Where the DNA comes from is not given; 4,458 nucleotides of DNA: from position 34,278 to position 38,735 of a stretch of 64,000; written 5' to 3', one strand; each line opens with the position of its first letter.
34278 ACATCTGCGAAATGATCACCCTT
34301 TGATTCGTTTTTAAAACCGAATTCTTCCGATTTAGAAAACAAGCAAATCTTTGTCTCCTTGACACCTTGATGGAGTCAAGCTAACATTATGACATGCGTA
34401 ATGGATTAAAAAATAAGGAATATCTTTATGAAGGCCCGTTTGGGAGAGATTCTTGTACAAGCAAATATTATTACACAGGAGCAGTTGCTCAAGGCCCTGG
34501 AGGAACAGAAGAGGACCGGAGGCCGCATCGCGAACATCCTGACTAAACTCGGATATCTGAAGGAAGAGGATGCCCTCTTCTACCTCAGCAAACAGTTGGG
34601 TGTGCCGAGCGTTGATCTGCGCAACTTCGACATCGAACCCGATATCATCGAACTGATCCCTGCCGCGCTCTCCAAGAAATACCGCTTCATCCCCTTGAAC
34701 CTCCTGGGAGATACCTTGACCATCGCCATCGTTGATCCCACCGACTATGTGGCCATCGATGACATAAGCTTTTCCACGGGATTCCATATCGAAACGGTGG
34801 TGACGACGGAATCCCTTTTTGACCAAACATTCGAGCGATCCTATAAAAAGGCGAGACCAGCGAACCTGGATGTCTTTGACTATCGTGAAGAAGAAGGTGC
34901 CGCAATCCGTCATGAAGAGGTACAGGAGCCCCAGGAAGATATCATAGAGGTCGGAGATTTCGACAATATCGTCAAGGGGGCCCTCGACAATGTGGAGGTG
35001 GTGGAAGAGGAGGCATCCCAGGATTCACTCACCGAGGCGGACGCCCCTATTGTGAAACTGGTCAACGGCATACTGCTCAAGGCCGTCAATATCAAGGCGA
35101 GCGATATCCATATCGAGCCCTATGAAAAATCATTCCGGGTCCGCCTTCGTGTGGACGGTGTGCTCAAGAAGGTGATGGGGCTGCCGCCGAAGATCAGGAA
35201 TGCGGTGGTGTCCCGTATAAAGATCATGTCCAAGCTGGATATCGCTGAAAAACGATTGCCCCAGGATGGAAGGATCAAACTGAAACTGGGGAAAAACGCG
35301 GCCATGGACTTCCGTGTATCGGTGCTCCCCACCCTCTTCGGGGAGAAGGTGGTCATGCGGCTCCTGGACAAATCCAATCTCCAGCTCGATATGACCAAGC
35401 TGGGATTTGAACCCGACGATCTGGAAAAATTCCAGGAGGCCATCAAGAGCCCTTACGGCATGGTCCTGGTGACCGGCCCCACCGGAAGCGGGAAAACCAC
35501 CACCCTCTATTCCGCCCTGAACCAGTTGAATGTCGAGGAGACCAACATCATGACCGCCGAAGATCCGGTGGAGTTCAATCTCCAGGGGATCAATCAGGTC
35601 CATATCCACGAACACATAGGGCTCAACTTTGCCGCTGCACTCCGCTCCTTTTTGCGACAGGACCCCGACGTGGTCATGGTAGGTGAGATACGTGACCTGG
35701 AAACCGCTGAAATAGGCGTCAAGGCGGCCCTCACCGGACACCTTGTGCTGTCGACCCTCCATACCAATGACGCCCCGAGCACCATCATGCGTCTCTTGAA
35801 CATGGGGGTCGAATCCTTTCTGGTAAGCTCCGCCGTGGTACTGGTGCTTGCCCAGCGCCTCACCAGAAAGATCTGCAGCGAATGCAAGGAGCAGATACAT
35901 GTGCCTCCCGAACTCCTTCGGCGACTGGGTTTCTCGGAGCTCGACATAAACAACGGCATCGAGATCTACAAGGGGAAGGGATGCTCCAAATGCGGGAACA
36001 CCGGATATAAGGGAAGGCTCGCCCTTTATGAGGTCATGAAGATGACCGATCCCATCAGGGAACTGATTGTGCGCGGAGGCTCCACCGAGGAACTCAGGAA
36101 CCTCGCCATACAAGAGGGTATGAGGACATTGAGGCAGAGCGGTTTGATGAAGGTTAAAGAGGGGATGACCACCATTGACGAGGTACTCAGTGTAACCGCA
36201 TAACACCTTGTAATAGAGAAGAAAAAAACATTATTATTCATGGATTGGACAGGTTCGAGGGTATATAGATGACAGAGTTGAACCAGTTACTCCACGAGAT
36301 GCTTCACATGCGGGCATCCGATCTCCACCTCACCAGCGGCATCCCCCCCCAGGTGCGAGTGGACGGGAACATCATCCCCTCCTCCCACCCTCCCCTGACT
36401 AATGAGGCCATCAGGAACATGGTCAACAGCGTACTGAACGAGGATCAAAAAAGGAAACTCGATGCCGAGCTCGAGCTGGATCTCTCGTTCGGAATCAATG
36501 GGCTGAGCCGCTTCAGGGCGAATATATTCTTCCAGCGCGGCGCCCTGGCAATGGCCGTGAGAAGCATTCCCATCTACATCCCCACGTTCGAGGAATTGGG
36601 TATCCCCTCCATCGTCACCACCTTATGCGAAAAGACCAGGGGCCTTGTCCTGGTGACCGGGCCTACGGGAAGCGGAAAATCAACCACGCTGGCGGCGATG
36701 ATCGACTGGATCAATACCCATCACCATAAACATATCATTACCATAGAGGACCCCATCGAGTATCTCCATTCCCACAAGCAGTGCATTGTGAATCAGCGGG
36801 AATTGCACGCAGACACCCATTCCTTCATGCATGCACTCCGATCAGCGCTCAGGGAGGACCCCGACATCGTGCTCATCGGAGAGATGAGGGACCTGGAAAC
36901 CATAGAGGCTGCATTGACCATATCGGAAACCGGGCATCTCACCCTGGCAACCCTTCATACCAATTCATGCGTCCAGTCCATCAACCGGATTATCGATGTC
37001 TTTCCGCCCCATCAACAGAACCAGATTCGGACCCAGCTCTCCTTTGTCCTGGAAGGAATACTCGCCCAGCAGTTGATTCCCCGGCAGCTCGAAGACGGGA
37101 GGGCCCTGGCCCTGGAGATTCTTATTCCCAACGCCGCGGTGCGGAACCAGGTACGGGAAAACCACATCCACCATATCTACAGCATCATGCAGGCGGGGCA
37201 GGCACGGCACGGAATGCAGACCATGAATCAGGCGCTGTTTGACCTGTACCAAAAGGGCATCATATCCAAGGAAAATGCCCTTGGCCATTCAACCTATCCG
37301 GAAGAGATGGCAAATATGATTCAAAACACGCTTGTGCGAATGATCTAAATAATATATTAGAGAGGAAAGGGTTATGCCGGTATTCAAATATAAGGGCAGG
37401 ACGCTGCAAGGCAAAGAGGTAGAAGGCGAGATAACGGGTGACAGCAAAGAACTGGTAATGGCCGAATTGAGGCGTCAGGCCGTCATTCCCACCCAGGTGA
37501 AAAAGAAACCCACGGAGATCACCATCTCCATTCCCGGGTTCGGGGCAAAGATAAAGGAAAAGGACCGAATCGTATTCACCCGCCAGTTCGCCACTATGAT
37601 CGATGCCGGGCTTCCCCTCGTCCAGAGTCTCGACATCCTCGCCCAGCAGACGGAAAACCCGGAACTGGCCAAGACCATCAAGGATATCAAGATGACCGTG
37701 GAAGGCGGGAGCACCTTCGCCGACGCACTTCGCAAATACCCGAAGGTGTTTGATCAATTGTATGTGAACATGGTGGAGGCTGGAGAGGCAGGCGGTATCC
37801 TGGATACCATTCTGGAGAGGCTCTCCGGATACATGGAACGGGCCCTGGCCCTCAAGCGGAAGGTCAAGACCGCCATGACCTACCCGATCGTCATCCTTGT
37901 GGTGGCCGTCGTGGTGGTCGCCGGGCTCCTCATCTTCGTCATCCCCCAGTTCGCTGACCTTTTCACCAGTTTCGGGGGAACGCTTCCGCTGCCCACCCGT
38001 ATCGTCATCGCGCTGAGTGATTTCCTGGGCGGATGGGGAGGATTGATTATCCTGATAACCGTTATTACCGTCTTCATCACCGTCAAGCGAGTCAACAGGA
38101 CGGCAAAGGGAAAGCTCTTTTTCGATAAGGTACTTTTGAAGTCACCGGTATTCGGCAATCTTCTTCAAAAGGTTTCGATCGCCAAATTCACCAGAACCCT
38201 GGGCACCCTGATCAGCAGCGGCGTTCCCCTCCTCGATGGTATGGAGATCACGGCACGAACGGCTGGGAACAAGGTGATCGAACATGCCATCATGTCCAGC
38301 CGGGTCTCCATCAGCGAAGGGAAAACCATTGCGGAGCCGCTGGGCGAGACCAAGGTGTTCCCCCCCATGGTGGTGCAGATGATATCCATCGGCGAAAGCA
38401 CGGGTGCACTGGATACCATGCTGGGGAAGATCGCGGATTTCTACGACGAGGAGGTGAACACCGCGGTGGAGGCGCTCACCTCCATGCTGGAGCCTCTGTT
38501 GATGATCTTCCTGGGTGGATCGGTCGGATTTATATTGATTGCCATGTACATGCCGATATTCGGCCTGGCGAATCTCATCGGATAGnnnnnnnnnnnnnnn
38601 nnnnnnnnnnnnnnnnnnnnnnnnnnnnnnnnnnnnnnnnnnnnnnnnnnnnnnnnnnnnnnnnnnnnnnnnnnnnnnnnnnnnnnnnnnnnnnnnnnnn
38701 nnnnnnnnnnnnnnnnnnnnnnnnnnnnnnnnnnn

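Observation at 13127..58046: Dispersed family of seven secreted aromatic/Gly/Pro-rich low-complexity proteins: candidate uncharacterised extracellular structural system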

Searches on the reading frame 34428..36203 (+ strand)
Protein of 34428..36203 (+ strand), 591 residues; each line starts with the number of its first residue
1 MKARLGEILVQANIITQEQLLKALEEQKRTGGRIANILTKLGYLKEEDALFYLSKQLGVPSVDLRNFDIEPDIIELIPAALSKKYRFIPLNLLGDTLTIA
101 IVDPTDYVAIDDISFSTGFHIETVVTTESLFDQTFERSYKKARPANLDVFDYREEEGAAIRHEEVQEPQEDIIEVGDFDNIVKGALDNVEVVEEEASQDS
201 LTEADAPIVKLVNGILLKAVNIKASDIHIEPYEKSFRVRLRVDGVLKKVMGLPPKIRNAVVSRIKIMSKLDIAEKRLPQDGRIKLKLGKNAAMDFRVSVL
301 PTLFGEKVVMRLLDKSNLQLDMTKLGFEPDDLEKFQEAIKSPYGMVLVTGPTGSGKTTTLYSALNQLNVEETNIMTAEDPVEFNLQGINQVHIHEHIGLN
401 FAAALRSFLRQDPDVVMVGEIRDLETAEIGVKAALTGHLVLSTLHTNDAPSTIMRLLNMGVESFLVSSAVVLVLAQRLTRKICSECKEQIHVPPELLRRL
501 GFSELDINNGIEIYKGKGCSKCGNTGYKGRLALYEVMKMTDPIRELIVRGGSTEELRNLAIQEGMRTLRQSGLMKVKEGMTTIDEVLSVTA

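Call 7: search_protein_families(library=pfam, proteins=[window:34428-36203:+], max_evalue=0.001)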
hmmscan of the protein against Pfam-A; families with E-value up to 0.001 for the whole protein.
window:34428-36203:+ (591 aa): 5 families
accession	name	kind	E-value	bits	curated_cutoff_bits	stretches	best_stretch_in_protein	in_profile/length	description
PF00437.27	T2SSE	-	6.8e-145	482.8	24.9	1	203-587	3-369/370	Type II/IV secretion system protein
PF05157.20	MshEN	-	5.1e-19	68.5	23.1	1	57-143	1-88/90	MshEN domain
PF13191.12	AAA_16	-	0.00011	23.2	32.6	1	337-411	17-96/167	AAA ATPase domain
PF13401.12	AAA_22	-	0.00017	22.3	27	1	343-384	5-46/130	AAA domain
PF25199.1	nSTAND_NTPase5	-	0.00037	20.8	34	0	336-379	34-78/145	Novel STAND NTPase 5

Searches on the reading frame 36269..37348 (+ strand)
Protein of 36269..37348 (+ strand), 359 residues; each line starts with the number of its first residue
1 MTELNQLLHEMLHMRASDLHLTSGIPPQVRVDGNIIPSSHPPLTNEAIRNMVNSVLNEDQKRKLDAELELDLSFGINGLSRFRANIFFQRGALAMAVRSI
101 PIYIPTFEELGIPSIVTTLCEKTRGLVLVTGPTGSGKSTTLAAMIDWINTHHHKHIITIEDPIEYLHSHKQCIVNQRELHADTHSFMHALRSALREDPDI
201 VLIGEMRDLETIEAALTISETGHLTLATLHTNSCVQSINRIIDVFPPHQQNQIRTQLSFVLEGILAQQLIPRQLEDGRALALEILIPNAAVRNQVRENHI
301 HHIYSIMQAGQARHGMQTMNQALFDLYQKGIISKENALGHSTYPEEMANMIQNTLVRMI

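Call 51: search_protein_families(library=pfam, proteins=[window:36269-37348:+], max_evalue=0.0001)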
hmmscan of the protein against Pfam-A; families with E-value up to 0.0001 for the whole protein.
window:36269-37348:+ (359 aa): 3 families
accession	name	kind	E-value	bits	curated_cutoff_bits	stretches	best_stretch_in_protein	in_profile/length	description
PF00437.27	T2SSE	-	4.2e-46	157.7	24.9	1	116-289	134-288/370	Type II/IV secretion system protein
PF13401.12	AAA_22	-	2.1e-06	28.5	27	1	122-206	3-93/130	AAA domain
PF25199.1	nSTAND_NTPase5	-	2.1e-05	24.8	34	1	121-169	38-86/145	Novel STAND NTPase 5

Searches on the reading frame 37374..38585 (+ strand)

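Call 51: search_protein_families(library=pfam, proteins=[window:37374-38585:+], max_evalue=0.0001)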
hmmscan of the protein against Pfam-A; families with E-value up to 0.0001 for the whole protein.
window:37374-38585:+ (403 aa): 1 family
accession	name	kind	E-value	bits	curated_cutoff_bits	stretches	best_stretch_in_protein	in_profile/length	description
PF00482.28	T2SSF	-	1.2e-71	238.9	25.2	2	68-191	1-125/125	Type II secretion system (T2SS), protein F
